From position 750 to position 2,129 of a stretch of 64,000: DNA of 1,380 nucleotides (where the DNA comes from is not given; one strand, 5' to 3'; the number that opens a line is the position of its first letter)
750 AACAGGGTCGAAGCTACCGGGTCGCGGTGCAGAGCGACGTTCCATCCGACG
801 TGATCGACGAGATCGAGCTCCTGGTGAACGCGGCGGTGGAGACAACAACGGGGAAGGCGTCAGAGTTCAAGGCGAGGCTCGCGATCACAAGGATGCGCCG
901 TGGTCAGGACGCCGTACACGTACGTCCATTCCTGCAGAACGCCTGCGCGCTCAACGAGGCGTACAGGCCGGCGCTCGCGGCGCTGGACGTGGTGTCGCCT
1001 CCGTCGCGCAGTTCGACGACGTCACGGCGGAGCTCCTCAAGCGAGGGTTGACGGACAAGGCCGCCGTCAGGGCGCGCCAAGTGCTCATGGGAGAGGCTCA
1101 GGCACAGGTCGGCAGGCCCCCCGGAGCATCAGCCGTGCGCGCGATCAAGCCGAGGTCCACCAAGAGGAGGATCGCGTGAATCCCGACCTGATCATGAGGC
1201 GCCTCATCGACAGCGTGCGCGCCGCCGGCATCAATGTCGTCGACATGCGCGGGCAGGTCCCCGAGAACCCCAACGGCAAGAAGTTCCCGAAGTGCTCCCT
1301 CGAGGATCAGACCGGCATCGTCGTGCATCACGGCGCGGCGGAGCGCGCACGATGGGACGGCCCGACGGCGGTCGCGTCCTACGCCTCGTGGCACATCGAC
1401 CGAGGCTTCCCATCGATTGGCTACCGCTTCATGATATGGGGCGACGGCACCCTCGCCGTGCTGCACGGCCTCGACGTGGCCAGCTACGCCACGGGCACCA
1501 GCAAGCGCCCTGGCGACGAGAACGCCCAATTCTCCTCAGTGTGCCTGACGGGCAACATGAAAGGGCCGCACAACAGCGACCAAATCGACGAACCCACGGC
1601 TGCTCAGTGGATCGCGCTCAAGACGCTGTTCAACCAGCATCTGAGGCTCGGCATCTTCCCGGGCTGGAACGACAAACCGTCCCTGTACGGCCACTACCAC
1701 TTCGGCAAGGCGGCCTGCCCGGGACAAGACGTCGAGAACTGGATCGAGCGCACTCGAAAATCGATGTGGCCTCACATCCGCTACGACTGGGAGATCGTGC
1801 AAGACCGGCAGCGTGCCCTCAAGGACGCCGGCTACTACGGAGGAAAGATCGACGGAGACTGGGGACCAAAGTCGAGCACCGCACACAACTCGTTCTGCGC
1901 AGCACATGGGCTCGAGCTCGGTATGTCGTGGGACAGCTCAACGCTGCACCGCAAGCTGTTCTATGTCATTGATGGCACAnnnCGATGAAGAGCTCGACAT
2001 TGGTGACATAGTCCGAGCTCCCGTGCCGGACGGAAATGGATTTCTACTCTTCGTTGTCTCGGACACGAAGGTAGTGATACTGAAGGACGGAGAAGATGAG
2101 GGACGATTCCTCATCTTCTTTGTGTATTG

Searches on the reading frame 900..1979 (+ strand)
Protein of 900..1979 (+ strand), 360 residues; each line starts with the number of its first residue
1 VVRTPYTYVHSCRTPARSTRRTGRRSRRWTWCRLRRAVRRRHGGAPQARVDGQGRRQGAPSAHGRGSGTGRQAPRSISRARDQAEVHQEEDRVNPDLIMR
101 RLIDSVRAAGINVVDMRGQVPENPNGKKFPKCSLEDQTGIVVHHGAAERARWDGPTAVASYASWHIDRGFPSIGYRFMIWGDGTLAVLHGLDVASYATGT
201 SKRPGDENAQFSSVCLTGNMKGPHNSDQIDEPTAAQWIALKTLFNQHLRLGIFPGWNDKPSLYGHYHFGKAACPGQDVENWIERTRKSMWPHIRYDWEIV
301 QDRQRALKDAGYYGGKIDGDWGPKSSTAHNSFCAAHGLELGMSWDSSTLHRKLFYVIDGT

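Call 78: search_protein_families(library=pfam, alignment_id=A2, max_evalue=0.001)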
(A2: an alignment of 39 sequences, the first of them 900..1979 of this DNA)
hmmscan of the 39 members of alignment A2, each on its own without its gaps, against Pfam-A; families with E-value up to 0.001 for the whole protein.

A. member 1, window:900-1979:+ (360 aa): 0 families

B. families by the number of members that match (of 39 scanned): 22 families
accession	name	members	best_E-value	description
PF00534.26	Glycos_transf_1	1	4.2e-25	Glycosyl transferases group 1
PF00383.29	dCMP_cyt_deam_1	1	3.3e-23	Cytidine and deoxycytidylate deaminase zinc-binding region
PF02739.22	5_3_exonuc_N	1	1.2e-22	5'-3' exonuclease, N-terminal resolvase-like domain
PF13692.12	Glyco_trans_1_4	1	5.9e-22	Glycosyl transferases group 1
PF23977.1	Pam3_Gp34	1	2.3e-21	Pam3 phage gp34-like protein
PF13579.12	Glyco_trans_4_4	1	4.1e-21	Glycosyl transferase 4-like domain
PF13439.12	Glyco_transf_4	1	2e-19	Glycosyltransferase Family 4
PF00303.24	Thymidylat_synt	1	2e-19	Thymidylate synthase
PF00004.35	AAA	1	2.8e-17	ATPase family associated with various cellular activities (AAA)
PF00145.23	DNA_methylase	1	1.3e-13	C-5 cytosine-specific DNA methylase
PF20706.3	GT4-conflict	1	2.8e-13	Family 4 Glycosyltransferase in conflict systems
PF14437.12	MafB19-deam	1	3.7e-11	MafB19-like deaminase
PF01367.25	5_3_exonuc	1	1e-09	5'-3' exonuclease, C-terminal SAM fold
PF12705.13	PDDEXK_1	1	2.6e-09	PD-(D/E)XK nuclease superfamily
PF13489.12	Methyltransf_23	1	7.4e-08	Methyltransferase domain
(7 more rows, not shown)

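Call 79: search_protein_families(library=phrogs, alignment_id=A2, max_evalue=0.00001)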
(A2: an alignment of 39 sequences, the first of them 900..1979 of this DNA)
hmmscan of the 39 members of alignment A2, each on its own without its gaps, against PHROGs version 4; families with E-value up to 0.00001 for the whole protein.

A. member 1, window:900-1979:+ (360 aa): 3 families
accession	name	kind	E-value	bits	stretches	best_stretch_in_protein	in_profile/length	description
phrog_1493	-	lysis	4e-20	73.3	1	124-338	23-291/394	endolysin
phrog_822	-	lysis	7.6e-15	56.3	1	138-289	25-160/215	amidase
phrog_2649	-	lysis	8.6e-06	26.8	0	296-339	180-222/261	endolysin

B. families by the number of members that match (of 39 scanned): 33 families (the first 25 are shown)
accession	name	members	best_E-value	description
phrog_62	-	1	8.6e-53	DNA helicase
phrog_5131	-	1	7.1e-48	thymidylate synthase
phrog_174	-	1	6.9e-41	dCMP deaminase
phrog_160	-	1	4.7e-34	thymidylate synthase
phrog_107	-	1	7.4e-33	exonuclease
phrog_3676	-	1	9.1e-33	thymidylate synthase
phrog_2369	-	1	5.5e-29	dCMP deaminase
phrog_116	-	1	1.4e-24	DNA methyltransferase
phrog_3757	-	1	6.2e-21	-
phrog_7485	-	1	3.9e-20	-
phrog_1493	-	1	4e-20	endolysin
phrog_2402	-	1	1e-16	-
phrog_761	-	1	1.9e-15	thymidylate kinase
phrog_5682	-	1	5.8e-15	thymidylate synthase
phrog_822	-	1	7.6e-15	amidase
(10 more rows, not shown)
